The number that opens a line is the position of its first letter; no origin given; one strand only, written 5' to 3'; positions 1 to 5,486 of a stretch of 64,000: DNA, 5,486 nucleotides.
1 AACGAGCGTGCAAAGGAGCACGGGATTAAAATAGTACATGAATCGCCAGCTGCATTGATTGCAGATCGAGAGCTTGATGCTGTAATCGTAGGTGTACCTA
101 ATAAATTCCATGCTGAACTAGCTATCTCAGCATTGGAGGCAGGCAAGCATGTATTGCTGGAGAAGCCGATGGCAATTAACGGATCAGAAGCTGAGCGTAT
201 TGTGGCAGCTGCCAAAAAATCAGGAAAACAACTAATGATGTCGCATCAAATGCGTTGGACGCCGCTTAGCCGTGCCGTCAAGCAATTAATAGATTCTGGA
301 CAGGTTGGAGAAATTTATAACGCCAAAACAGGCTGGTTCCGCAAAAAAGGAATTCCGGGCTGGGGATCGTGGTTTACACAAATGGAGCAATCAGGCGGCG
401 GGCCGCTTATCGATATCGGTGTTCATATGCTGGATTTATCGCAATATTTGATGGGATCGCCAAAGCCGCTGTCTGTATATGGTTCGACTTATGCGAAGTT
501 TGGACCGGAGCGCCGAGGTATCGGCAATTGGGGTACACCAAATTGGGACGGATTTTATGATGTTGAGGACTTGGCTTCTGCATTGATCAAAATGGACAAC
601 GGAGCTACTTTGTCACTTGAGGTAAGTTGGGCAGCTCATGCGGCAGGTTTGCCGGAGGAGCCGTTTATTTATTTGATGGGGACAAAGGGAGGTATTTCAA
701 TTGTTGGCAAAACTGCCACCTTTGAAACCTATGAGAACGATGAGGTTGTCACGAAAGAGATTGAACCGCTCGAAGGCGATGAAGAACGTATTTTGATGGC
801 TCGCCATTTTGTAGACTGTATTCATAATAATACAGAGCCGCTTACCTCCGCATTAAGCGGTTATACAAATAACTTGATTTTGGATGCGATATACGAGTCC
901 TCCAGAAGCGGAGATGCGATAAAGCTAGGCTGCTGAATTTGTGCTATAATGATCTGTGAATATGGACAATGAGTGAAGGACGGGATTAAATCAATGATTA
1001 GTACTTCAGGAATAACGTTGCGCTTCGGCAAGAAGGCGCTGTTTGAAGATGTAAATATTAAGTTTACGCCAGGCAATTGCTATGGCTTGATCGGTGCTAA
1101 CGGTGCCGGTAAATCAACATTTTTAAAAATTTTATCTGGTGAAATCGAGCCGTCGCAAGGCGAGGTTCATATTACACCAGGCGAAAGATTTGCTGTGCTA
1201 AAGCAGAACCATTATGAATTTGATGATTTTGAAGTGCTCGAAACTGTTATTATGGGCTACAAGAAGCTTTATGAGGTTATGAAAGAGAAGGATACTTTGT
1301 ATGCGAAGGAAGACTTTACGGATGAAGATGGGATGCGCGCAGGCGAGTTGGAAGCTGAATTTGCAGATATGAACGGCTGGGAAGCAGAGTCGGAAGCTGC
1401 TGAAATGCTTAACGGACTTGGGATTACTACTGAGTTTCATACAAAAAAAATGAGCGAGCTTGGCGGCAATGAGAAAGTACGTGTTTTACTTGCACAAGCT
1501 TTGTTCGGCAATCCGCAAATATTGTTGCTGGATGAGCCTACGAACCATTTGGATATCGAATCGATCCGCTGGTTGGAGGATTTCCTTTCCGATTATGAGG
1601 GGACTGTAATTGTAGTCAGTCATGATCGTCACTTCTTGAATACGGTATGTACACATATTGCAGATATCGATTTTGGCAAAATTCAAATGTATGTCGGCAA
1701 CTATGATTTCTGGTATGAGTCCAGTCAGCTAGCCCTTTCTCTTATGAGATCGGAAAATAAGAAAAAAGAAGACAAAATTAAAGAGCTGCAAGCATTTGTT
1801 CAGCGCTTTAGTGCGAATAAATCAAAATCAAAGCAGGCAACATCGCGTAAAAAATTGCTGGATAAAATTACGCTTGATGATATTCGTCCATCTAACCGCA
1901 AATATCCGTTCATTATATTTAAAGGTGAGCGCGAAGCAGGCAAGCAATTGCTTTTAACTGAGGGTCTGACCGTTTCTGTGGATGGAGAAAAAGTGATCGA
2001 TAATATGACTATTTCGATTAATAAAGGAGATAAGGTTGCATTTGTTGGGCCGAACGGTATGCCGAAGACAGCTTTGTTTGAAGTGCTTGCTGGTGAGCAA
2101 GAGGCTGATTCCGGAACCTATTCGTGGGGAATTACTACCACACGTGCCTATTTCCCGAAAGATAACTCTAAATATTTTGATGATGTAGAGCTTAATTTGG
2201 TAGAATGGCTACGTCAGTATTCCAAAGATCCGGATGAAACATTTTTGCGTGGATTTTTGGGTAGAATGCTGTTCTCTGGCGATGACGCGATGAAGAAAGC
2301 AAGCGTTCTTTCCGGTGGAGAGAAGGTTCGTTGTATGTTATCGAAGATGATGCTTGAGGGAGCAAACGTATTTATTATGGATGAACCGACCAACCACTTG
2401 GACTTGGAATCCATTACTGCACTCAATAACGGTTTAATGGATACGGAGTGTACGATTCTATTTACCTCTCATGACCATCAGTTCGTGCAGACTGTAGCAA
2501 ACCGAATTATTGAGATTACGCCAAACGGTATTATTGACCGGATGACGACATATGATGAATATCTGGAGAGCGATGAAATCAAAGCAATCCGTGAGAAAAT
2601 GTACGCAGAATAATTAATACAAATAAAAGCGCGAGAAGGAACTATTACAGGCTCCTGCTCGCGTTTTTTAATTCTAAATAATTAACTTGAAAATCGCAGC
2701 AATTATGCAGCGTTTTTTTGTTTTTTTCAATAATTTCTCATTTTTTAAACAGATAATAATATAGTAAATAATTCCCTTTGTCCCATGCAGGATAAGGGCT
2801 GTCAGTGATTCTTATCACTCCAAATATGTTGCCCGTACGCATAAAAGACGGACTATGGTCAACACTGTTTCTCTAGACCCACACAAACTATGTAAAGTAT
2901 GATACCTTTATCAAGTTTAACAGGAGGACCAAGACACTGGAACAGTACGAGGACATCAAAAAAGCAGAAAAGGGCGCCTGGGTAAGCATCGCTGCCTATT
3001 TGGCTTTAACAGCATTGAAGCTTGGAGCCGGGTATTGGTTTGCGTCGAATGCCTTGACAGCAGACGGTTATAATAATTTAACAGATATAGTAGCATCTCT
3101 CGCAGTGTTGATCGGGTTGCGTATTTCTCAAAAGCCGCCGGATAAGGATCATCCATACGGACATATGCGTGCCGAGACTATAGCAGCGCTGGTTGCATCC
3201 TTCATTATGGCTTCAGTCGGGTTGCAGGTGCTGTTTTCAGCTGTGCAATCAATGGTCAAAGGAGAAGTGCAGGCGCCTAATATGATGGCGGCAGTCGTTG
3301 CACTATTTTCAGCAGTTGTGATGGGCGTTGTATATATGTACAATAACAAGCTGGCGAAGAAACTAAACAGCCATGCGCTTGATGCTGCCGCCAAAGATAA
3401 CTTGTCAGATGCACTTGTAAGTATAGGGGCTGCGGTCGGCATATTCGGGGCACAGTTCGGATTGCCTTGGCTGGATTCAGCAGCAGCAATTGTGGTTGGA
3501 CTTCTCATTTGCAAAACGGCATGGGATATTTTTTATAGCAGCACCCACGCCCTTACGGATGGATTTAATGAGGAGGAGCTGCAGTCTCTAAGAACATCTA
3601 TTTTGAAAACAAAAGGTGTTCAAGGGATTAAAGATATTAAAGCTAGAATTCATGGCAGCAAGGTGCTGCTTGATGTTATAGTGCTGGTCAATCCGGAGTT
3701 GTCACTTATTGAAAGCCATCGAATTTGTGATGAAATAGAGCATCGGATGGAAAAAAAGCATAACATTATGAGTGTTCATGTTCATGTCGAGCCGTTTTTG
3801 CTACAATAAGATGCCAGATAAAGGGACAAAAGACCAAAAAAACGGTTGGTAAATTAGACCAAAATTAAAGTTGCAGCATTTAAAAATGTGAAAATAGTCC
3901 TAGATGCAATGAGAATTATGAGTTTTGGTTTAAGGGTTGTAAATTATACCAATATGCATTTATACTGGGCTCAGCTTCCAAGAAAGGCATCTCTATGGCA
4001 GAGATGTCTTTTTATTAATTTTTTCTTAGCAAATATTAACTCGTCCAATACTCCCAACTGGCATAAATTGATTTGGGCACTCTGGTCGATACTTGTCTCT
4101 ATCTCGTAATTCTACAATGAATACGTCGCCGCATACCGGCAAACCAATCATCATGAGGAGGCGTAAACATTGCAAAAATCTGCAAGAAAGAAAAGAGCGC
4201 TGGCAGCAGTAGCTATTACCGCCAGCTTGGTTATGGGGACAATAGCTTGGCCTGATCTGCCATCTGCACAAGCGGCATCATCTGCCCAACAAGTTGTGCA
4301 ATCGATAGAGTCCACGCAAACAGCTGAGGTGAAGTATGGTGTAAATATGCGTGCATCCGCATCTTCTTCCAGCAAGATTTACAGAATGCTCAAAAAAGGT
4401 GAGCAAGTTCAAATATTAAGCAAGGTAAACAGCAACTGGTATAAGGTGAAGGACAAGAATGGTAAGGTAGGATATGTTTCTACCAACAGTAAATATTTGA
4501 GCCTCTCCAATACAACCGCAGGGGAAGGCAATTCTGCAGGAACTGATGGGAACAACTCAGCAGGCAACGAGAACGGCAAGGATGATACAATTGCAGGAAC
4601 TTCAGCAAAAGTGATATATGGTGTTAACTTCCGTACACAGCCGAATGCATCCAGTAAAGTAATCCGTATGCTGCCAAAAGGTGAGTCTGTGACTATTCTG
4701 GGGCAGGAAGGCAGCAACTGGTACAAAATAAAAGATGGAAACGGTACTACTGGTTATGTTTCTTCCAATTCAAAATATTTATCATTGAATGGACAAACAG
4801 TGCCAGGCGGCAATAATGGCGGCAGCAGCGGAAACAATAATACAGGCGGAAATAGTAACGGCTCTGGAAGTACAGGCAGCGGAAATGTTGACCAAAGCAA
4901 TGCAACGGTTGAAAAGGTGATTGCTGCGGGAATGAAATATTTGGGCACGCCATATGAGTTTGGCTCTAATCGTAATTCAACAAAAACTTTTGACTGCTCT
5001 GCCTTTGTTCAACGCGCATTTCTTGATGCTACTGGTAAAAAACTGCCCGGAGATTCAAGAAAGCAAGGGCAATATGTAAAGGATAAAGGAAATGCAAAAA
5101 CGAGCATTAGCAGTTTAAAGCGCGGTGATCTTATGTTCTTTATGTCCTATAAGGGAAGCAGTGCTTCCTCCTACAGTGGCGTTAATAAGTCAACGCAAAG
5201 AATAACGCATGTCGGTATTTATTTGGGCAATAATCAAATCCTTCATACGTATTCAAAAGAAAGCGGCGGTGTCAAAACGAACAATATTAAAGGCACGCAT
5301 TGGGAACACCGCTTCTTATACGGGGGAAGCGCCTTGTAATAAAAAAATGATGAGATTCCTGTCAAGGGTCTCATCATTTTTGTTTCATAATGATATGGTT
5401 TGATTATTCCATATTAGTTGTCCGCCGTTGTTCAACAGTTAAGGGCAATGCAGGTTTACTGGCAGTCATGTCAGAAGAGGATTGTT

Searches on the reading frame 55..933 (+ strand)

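Call 6: search_protein_families(library=pfam, proteins=[window:55-933:+], max_evalue=0.001)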
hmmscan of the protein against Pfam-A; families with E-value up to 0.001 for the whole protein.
window:55-933:+ (293 aa): 3 families
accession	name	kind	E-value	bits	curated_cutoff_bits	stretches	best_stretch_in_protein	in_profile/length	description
PF22725.1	GFO_IDH_MocA_C3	-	7.5e-26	91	27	1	73-214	2-123/124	GFO/IDH/MocA C-terminal domain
PF02894.22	GFO_IDH_MocA_C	-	2.3e-20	73.7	22.9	1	76-291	1-218/218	Oxidoreductase family, C-terminal alpha/beta domain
PF01408.29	GFO_IDH_MocA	-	5.3e-18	66.3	24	1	1-64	57-120/120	Oxidoreductase family, NAD-binding Rossmann fold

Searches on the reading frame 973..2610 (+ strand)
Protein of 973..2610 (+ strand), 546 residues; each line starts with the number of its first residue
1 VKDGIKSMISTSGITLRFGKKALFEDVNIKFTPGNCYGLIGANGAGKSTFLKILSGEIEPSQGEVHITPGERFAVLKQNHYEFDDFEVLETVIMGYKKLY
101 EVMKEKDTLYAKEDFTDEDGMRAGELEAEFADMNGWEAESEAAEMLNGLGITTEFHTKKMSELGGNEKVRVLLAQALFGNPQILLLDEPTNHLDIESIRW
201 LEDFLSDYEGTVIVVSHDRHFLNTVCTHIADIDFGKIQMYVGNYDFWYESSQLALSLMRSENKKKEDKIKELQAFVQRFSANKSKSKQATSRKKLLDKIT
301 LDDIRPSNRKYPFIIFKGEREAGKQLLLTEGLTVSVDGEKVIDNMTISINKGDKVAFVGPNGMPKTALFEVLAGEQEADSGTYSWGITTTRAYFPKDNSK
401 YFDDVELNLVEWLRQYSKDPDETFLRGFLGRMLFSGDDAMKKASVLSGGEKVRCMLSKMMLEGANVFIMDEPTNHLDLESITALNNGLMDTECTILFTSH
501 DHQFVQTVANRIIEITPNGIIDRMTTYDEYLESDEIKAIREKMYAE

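Call 6: search_protein_families(library=pfam, proteins=[window:973-2610:+], max_evalue=0.001)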
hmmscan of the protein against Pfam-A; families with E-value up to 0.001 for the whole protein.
window:973-2610:+ (546 aa): 7 families
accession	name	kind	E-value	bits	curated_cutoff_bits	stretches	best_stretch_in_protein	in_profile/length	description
PF00005.33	ABC_tran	-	2.4e-42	145.2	25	2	25-191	2-137/137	ABC transporter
PF12848.13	ABC_tran_Xtn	-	4.8e-20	71.9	25.9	1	231-310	2-79/85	ABC transporter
PF13304.12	AAA_21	-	4.8e-14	53.6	27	1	37-55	2-26/304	AAA domain, putative AbiEii toxin, Type IV TA system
PF02463.25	SMC_N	-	5.6e-09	36.2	40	1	298-517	135-213/220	RecF/RecN/SMC N terminal domain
PF13555.12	AAA_29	-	0.00022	21.4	27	0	24-51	12-39/61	P-loop containing region of AAA domain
PF03193.22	RsgA_GTPase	-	0.00025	21.4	30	0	32-65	105-137/174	RsgA GTPase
PF13476.12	AAA_23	-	0.0004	21.5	27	0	24-54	10-39/201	AAA domain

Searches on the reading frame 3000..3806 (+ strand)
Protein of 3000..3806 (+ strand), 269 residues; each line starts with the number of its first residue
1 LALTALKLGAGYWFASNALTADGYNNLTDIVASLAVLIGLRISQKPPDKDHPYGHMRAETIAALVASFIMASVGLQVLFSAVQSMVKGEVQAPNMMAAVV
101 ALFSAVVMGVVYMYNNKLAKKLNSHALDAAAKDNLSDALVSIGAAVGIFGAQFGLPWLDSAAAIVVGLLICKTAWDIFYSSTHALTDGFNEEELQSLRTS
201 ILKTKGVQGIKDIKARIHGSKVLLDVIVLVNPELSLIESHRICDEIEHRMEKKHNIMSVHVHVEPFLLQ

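Call 6: search_protein_families(library=pfam, proteins=[window:3000-3806:+], max_evalue=0.001)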
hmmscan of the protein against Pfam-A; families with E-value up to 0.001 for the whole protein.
window:3000-3806:+ (269 aa): 2 families
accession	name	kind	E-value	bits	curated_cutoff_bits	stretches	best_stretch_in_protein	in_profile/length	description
PF01545.26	Cation_efflux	-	8.3e-47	160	26.6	1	2-185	10-197/198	Cation efflux family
PF16916.11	ZT_dimer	-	9.5e-19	67.6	26.7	1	191-266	3-78/78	Dimerisation domain of Zinc Transporter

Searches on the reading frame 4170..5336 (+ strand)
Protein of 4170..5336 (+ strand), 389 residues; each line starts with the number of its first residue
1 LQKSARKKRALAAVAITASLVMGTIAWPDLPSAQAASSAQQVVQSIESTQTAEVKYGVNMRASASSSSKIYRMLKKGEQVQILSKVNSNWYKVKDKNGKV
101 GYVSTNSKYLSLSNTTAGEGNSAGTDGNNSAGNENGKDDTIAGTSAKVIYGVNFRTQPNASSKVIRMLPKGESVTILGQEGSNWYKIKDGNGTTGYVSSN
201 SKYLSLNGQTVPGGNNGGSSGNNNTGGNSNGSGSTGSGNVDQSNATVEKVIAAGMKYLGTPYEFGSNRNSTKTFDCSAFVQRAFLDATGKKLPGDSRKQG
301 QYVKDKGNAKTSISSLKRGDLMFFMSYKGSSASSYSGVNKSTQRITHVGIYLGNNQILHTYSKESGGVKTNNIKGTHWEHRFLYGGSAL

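Call 6: search_protein_families(library=pfam, proteins=[window:4170-5336:+], max_evalue=0.001)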
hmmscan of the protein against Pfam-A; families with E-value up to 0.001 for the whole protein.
window:4170-5336:+ (389 aa): 8 families
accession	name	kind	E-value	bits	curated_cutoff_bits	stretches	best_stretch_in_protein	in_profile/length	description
PF08239.17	SH3_3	-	2.3e-33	114.6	27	2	151-204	2-53/54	Bacterial SH3 domain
PF00877.26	NLPC_P60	-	9.4e-21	74.2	23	1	259-383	1-101/105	NlpC/P60 family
PF06347.19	SH3_4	-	1.3e-16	60.5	24.1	2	57-104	4-50/56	Bacterial SH3 domain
PF00018.34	SH3_1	-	2.1e-12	46.9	22.9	1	74-103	16-46/48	SH3 domain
PF07653.23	SH3_2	-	1.7e-07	31.2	21.8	0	74-106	18-50/55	Variant SH3 domain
PF18348.7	SH3_16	-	4e-07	30.1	25.8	0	155-200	2-47/49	Bacterial dipeptidyl-peptidase Sh3 domain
PF05708.18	Peptidase_C92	-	8.9e-06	26.3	27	0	243-292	77-125/166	Permuted papain-like amidase enzyme, YaeF/YiiX, C92 family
PF13457.12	GW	-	1.8e-05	25.8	21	0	149-200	20-73/76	GW (Gly-Tryp) dipeptide domain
